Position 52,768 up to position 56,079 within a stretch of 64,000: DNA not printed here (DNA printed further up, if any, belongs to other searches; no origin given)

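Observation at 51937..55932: Two complete PilB/GspE secretion-ATPase cores fused in one 1004-aa polypeptide, paired with an unknown polytopic membrane protein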

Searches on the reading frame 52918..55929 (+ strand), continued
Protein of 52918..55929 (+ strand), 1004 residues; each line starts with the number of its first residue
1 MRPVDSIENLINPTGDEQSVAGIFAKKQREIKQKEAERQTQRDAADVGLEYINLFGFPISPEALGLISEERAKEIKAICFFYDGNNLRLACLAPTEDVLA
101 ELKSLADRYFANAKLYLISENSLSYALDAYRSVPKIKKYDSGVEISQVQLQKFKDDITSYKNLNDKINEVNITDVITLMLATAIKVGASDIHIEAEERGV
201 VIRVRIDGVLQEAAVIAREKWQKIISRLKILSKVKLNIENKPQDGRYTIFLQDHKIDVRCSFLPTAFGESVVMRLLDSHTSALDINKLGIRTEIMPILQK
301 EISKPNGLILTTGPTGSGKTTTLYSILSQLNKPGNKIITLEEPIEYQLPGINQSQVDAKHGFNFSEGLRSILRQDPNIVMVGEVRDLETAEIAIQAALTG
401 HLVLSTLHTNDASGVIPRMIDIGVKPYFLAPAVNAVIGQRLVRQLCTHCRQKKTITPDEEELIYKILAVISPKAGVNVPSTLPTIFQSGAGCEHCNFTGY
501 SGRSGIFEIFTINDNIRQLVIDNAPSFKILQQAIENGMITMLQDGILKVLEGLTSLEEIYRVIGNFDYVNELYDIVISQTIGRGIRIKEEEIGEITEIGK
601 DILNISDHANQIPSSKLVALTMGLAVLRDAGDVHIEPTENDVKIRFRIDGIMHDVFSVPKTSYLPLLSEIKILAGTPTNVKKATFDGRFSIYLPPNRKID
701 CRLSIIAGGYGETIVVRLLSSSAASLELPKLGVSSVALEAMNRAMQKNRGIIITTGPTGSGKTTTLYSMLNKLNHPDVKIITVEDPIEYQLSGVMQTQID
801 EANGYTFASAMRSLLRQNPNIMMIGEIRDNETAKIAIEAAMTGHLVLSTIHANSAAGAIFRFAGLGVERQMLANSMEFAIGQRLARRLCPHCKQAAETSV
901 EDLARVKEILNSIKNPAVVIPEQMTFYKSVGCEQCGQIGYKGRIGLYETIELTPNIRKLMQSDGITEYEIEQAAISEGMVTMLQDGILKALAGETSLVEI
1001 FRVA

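Call 31: list_cluster_members(proteins=[P0121, P0122, P0123, P0124, P0125, P0126, P0127, P0128, P0133, P0134])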
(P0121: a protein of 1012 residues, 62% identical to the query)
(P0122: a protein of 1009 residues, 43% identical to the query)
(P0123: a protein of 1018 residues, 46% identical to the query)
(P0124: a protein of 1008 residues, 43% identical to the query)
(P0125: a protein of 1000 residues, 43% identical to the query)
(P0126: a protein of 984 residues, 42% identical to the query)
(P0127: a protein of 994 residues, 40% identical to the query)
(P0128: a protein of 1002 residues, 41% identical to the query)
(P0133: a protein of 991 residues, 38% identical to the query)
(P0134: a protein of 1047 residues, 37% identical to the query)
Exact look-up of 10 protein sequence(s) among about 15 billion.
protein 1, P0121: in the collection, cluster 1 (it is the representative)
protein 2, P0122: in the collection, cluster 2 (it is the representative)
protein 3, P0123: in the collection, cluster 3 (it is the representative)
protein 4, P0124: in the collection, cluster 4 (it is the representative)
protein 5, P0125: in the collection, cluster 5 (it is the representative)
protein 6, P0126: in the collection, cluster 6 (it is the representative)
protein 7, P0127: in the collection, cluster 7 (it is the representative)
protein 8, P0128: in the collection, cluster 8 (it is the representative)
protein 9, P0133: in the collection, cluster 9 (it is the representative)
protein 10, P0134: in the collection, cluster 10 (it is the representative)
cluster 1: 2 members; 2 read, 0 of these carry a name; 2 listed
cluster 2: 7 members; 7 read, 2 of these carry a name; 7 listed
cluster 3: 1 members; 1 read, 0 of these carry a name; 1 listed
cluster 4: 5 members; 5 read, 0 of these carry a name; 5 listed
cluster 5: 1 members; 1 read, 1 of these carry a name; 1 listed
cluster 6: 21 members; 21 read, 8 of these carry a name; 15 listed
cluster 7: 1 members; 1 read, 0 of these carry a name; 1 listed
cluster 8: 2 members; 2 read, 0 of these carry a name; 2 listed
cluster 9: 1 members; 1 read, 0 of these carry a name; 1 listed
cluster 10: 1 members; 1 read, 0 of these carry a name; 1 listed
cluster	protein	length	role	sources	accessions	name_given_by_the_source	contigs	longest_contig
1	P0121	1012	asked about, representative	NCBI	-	-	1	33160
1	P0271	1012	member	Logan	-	-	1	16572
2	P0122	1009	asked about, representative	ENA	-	-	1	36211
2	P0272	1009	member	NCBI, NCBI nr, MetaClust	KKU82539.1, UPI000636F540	MAG: General secretory pathway protein E [Parcubacteria group bacterium GW2011_GWA2_47_8] | status=active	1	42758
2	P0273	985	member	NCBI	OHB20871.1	MAG: hypothetical protein A2666_04455, partial [Parcubacteria group bacterium ...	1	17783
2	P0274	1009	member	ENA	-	-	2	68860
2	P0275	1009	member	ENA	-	-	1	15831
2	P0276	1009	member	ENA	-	-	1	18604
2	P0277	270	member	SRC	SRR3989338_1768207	-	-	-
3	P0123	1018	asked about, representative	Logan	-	-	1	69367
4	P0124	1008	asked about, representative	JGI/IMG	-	-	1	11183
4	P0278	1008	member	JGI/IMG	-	-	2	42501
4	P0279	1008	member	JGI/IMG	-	-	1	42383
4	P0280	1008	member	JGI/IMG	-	-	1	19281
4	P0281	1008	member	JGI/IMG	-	-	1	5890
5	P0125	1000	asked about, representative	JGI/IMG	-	type II secretory ATPase GspE/PulE/Tfp pilus assembly ATPase PilB-like protein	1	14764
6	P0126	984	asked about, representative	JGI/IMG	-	type II secretory ATPase GspE/PulE/Tfp pilus assembly ATPase PilB-like protein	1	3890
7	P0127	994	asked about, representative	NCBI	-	-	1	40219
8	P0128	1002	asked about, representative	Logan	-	-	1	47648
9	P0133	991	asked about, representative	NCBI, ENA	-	-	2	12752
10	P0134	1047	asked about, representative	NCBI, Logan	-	-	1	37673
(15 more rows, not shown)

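Call 32: find_encoding_contigs(protein=P0272, flank=8000, max_places=2)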
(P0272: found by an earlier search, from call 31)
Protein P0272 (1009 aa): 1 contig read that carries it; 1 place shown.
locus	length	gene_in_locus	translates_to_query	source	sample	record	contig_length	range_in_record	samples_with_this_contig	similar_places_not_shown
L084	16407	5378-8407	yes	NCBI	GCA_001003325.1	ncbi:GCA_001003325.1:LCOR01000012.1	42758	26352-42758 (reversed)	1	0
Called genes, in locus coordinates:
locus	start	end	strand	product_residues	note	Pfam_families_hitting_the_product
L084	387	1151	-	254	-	PF12704:MacB_PCD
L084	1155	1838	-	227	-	PF00005:ABC_tran, PF02463:SMC_N (faint), PF13304:AAA_21 (faint)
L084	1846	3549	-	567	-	PF25973:BSH_CzcB (faint), PF25984:BSH_YknX (faint)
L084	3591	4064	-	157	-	PF02367:TsaE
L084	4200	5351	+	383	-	PF01368:DHH (weak)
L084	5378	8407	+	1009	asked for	PF00437:T2SSE, PF03215:Rad17 (faint), PF25199:nSTAND_NTPase5 (faint), PF00004:AAA (faint), PF00005:ABC_tran (faint), PF12775:AAA_7 (faint), PF13173:AAA_14 (faint), PF00437:T2SSE, +5 more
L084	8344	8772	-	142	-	-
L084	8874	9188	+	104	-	-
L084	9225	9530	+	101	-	PF21956:DUF6922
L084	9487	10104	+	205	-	PF08843:AbiEii (weak)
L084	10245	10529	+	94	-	-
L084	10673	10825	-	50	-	-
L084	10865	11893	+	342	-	PF05496:RuvB_N, PF00004:AAA, PF07728:AAA_5, PF17864:AAA_lid_4, PF05491:WHD_RuvB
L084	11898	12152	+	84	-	-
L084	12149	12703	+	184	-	PF03703:bPH_2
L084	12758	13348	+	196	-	-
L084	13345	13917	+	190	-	PF08843:AbiEii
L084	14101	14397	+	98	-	-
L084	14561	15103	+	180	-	PF20772:TACO1_YebC_N, PF01709:Transcrip_reg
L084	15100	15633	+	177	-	PF02075:RuvC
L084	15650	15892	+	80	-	-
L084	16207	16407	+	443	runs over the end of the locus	PF02955:GSH-S_ATP (faint), PF14397:ATPgrasp_ST, PF02655:ATP-grasp_3 (faint), PF08443:RimK (faint), PF05618:RimB-like (faint)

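Call 33: find_encoding_contigs(protein=P0123, flank=8000, max_places=2)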
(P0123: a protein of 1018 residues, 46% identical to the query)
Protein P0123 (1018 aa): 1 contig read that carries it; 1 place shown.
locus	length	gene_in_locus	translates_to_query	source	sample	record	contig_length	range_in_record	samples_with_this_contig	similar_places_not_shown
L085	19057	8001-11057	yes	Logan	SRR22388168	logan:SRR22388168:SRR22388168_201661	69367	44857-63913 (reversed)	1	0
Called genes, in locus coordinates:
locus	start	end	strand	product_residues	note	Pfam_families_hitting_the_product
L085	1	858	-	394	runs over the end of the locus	PF11258:DUF3048, PF17479:DUF3048_C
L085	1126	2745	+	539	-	-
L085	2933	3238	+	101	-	-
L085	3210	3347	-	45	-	-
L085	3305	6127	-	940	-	PF02739:5_3_exonuc_N, PF01367:5_3_exonuc, PF12826:HHH_2 (weak), PF14520:HHH_5 (weak), PF01612:DNA_pol_A_exo1, PF22619:DNA_polI_exo1, PF00476:DNA_pol_A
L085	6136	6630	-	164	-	PF02367:TsaE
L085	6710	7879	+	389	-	PF01368:DHH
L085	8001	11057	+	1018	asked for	PF13604:AAA_30 (faint), PF05157:MshEN, PF13401:AAA_22 (faint), PF01637:ATPase_2 (faint), PF04851:ResIII (faint), PF14532:Sigma54_activ_2 (faint), PF00437:T2SSE, PF00437:T2SSE, +9 more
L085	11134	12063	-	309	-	-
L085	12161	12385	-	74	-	-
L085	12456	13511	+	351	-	PF05496:RuvB_N, PF00004:AAA, PF07728:AAA_5, PF17864:AAA_lid_4, PF05491:WHD_RuvB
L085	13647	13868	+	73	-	-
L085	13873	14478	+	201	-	-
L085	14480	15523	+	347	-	PF02547:Queuosine_synth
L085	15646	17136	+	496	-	PF00932:LTD, PF18942:DUF5689 (faint), PF04076:BOF (weak), PF01336:tRNA_anti-codon (faint)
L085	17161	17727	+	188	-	-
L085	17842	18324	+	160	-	PF13470:PIN_3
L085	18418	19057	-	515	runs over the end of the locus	PF04055:Radical_SAM, PF16199:Radical_SAM_C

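Call 34: find_encoding_contigs(protein=P0278, flank=8000, max_places=1)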
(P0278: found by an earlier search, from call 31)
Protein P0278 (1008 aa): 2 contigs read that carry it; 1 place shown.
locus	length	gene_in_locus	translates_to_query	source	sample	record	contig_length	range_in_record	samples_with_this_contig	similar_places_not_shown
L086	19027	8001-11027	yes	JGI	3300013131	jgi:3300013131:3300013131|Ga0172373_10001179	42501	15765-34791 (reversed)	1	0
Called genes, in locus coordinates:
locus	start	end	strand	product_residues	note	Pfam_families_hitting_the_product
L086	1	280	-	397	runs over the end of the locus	PF11258:DUF3048, PF17479:DUF3048_C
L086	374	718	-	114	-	-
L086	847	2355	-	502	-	PF02310:B12-binding, PF04055:Radical_SAM, PF13282:DUF4070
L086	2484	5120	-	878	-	PF02739:5_3_exonuc_N, PF01367:5_3_exonuc, PF22619:DNA_polI_exo1 (weak), PF00476:DNA_pol_A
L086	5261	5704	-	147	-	PF02367:TsaE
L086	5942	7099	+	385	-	-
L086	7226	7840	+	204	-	-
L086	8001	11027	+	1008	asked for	PF05157:MshEN (weak), PF13401:AAA_22 (faint), PF00437:T2SSE, PF00004:AAA (faint), PF00005:ABC_tran (faint), PF01637:ATPase_2 (faint), PF02492:cobW (faint), PF00437:T2SSE, +11 more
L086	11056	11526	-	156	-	PF00856:SET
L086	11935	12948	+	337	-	PF06068:TIP49 (faint), PF05496:RuvB_N, PF07728:AAA_5, PF00004:AAA, PF17864:AAA_lid_4, PF05491:WHD_RuvB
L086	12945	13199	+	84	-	-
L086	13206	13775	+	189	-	PF03703:bPH_2 (weak)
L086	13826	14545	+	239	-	PF20772:TACO1_YebC_N, PF01709:Transcrip_reg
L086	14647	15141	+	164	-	PF02075:RuvC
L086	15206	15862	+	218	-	PF14402:7TM_transglut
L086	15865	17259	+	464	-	PF14397:ATPgrasp_ST, PF08443:RimK (faint), PF05618:RimB-like (weak)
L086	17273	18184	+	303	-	PF08443:RimK, PF07478:Dala_Dala_lig_C (faint), PF02955:GSH-S_ATP (weak)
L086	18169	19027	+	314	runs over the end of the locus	PF14397:ATPgrasp_ST (faint), PF02955:GSH-S_ATP, PF08443:RimK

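Call 35: find_encoding_contigs(protein=P0127, flank=8000, max_places=1)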
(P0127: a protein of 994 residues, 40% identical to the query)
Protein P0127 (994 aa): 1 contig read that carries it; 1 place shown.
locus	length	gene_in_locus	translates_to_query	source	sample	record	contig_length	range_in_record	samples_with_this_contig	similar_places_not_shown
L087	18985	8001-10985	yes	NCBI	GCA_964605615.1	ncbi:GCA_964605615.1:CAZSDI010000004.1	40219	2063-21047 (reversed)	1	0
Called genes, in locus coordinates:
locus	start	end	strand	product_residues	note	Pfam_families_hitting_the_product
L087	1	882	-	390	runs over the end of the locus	-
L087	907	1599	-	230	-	-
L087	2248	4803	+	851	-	PF20720:nSTAND3 (faint), PF17871:AAA_lid_9, PF00004:AAA, PF07724:AAA_2, PF07728:AAA_5, PF10431:ClpB_D2-small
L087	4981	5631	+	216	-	PF07690:MFS_1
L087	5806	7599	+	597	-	PF14716:HHH_8, PF14520:HHH_5 (weak), PF14792:DNA_pol_B_palm (weak), PF14791:DNA_pol_B_thumb, PF02811:PHP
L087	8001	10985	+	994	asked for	PF00437:T2SSE, PF25199:nSTAND_NTPase5 (faint), PF00004:AAA (faint), PF13173:AAA_14 (faint), PF13401:AAA_22 (faint), PF13604:AAA_30 (faint), PF20720:nSTAND3 (faint), PF00437:T2SSE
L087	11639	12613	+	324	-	PF05496:RuvB_N, PF00004:AAA, PF07728:AAA_5 (weak), PF17864:AAA_lid_4, PF05491:WHD_RuvB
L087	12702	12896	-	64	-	-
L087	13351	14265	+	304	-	PF02899:Phage_int_SAM_1, PF13102:Phage_int_SAM_5, PF13495:Phage_int_SAM_4, PF00589:Phage_integrase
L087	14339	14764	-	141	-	-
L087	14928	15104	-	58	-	-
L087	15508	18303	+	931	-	PF00133:tRNA-synt_1, PF01406:tRNA-synt_1e (faint), PF09334:tRNA-synt_1g, PF13603:tRNA-synt_1_2, PF00133:tRNA-synt_1, PF08264:Anticodon_1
